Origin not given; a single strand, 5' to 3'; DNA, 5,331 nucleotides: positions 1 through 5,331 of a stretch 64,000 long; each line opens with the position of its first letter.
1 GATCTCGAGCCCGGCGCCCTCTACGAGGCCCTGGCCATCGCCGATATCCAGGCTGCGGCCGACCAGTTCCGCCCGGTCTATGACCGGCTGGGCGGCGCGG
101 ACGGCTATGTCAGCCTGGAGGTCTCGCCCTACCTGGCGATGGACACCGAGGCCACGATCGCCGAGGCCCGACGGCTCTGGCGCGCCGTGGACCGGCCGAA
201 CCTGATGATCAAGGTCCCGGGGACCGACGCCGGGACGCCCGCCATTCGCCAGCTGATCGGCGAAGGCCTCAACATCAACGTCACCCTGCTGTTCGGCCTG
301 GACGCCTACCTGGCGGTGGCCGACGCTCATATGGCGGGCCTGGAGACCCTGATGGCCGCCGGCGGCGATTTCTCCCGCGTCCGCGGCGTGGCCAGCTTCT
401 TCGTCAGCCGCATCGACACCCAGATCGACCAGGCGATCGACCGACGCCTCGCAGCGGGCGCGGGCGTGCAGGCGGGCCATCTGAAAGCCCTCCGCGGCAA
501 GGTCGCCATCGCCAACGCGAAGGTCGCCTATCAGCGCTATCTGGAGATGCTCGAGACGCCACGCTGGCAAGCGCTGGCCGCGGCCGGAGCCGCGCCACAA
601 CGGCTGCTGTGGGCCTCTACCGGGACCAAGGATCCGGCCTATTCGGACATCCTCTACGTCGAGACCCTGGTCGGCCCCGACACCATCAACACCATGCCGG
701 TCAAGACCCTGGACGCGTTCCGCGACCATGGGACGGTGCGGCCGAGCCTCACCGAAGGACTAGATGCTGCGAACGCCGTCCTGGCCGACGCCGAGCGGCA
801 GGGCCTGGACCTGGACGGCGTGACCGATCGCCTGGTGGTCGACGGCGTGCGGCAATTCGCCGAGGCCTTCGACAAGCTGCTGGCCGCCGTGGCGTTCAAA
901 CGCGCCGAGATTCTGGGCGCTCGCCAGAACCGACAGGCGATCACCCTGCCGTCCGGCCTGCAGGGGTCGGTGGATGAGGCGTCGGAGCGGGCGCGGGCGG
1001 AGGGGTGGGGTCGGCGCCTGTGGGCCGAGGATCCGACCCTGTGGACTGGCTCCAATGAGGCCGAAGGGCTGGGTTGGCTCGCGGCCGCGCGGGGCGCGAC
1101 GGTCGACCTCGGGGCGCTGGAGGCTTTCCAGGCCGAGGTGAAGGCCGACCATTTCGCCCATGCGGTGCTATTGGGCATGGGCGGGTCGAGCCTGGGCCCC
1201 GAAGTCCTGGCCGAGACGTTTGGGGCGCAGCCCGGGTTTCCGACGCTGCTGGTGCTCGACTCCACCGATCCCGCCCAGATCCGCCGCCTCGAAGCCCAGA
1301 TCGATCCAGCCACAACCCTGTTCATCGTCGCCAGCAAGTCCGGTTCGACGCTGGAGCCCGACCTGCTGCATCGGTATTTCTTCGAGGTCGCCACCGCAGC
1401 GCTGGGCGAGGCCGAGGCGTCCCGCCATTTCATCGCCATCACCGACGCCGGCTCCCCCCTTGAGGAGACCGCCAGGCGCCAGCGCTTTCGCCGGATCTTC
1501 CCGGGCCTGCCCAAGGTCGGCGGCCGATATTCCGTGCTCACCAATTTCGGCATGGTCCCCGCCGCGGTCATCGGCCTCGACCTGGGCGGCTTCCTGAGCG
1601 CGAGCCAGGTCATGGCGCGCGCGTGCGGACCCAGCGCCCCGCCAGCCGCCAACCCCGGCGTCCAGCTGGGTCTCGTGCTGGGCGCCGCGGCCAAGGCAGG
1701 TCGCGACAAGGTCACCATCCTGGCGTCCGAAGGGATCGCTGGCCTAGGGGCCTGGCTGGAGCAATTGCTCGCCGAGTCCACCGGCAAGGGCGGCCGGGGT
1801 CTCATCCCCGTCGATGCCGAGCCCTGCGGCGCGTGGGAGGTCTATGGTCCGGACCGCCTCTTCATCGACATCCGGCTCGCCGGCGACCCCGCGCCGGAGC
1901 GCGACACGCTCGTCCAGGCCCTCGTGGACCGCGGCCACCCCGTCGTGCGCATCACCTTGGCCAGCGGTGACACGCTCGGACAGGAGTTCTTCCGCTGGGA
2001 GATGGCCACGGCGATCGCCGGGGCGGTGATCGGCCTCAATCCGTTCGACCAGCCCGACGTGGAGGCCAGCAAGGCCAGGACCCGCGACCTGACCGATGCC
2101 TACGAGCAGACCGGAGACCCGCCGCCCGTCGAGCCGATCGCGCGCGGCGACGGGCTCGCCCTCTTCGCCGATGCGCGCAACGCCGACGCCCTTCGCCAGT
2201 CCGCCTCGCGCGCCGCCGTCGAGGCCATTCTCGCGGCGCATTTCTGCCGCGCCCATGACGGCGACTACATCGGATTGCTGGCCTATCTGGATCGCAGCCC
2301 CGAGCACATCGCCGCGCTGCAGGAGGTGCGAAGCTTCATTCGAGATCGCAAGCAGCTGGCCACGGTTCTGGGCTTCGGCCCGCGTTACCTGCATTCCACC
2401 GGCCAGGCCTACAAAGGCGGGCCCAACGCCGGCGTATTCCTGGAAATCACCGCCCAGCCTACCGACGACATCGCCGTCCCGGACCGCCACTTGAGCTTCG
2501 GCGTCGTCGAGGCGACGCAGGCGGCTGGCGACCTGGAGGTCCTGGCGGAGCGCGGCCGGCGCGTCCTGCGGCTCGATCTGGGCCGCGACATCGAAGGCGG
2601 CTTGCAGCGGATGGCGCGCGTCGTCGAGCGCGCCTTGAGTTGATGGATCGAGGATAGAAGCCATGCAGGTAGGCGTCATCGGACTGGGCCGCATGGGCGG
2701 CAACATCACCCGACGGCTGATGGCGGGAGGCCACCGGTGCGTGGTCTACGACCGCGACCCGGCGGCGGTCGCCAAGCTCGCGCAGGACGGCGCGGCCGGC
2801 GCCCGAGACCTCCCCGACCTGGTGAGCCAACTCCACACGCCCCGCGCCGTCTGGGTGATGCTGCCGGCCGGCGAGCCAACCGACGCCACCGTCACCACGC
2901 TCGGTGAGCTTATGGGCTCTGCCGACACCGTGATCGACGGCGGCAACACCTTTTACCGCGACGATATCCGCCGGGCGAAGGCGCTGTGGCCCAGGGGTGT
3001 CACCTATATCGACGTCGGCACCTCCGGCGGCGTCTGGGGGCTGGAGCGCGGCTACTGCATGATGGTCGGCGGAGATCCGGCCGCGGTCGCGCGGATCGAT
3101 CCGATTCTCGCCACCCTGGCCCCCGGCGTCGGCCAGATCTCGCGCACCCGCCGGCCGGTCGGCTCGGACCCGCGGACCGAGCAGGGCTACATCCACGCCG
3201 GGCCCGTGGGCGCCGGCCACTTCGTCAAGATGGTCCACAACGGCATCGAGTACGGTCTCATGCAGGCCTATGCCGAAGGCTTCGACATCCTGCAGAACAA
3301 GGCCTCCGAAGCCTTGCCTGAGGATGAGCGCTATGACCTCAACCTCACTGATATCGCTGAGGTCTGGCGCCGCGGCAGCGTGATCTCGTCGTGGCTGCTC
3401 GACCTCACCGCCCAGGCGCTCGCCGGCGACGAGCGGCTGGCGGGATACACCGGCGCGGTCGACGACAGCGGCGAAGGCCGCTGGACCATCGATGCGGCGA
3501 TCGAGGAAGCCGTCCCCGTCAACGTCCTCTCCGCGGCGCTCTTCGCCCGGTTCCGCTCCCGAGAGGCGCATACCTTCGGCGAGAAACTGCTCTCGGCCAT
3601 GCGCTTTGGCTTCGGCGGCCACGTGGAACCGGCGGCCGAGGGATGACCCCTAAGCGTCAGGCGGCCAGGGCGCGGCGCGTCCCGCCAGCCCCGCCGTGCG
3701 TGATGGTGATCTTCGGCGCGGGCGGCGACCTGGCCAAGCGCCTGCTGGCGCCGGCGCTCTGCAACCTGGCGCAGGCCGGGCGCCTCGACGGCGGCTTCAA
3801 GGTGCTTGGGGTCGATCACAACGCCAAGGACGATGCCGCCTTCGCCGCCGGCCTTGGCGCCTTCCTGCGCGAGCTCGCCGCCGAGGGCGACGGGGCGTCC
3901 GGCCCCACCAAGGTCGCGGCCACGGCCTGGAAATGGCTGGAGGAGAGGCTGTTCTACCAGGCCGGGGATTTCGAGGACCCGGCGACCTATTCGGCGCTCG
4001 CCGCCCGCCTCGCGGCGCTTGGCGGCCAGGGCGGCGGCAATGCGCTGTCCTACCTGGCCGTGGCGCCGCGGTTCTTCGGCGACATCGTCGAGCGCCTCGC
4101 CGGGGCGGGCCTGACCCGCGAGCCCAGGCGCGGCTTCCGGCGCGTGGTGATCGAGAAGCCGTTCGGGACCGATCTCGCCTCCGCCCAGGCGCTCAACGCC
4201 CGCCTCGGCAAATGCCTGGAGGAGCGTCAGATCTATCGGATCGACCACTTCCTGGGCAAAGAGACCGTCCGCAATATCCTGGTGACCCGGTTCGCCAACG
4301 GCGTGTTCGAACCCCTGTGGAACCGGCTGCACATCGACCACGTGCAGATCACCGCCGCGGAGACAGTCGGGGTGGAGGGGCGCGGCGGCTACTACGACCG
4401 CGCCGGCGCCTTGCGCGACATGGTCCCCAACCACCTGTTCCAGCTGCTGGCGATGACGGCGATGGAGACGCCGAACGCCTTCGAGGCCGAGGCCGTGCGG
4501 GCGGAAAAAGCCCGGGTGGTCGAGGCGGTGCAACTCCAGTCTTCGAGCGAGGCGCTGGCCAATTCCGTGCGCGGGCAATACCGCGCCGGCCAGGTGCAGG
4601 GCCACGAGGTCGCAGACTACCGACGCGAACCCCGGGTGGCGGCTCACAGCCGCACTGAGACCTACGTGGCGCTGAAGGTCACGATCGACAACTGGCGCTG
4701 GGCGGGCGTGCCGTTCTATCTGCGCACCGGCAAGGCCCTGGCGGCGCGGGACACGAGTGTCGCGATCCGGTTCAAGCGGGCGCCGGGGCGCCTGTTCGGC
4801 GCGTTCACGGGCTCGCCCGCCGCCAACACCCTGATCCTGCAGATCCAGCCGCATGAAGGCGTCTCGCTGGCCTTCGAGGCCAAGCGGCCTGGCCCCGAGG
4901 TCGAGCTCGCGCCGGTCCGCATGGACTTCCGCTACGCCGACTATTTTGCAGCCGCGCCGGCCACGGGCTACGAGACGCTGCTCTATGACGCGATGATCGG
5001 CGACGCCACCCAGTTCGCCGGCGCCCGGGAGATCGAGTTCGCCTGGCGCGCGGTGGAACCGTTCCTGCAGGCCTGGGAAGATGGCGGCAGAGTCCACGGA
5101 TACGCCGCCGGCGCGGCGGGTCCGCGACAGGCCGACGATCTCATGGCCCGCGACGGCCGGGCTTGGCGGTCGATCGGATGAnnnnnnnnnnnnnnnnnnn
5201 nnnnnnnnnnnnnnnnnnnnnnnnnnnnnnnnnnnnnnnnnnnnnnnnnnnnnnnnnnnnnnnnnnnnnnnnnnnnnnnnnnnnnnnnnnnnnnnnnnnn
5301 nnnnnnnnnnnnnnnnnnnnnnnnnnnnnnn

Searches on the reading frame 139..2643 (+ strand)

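Call 58: search_protein_families(library=pfam, proteins=[window:139-2643:+], max_evalue=0.0001)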
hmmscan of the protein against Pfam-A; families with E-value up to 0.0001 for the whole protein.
window:139-2643:+ (834 aa): 2 families
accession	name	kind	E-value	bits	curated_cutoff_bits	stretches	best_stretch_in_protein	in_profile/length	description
PF00923.25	TAL_FSA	-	2.1e-54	185.3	27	1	2-250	90-284/285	Transaldolase/Fructose-6-phosphate aldolase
PF00342.24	PGI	-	2.5e-17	63.1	22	1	339-551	96-309/486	Phosphoglucose isomerase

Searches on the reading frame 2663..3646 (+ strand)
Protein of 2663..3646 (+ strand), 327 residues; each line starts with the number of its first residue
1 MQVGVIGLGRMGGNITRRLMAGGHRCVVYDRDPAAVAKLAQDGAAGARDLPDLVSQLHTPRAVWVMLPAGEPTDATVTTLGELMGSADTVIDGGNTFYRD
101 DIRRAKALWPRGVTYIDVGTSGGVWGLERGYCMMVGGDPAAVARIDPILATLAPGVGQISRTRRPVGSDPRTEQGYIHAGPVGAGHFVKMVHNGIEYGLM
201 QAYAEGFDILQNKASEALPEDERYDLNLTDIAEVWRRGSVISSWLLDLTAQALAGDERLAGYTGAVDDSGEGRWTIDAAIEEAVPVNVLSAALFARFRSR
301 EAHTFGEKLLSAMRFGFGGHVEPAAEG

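Call 58: search_protein_families(library=pfam, proteins=[window:2663-3646:+], max_evalue=0.0001)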
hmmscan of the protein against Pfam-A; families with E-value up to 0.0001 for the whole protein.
window:2663-3646:+ (327 aa): 4 families
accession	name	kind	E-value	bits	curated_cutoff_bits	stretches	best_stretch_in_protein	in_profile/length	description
PF03446.21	NAD_binding_2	-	1.6e-35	122.9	21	1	2-154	1-154/161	NAD binding domain of 6-phosphogluconate dehydrogenase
PF00393.24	6PGD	-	2.3e-21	76.9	27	1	185-302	1-116/290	6-phosphogluconate dehydrogenase, C-terminal domain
PF03807.23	F420_oxidored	-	1.8e-05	25.7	21.6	1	2-47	1-48/94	NADP oxidoreductase coenzyme F420-dependent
PF02254.24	TrkA_N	-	2.3e-05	25.1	23.8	1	5-65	3-66/116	TrkA-N domain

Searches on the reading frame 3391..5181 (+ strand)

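Call 58: search_protein_families(library=pfam, proteins=[window:3391-5181:+], max_evalue=0.0001)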
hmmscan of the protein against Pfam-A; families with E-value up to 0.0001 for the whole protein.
window:3391-5181:+ (596 aa): 2 families
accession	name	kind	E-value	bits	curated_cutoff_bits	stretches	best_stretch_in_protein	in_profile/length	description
PF02781.21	G6PD_C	-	3e-114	381.5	27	1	297-593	1-296/296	Glucose-6-phosphate dehydrogenase, C-terminal domain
PF00479.28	G6PD_N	-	2e-51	175.7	22.1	1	106-295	1-183/183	Glucose-6-phosphate dehydrogenase, NAD binding domain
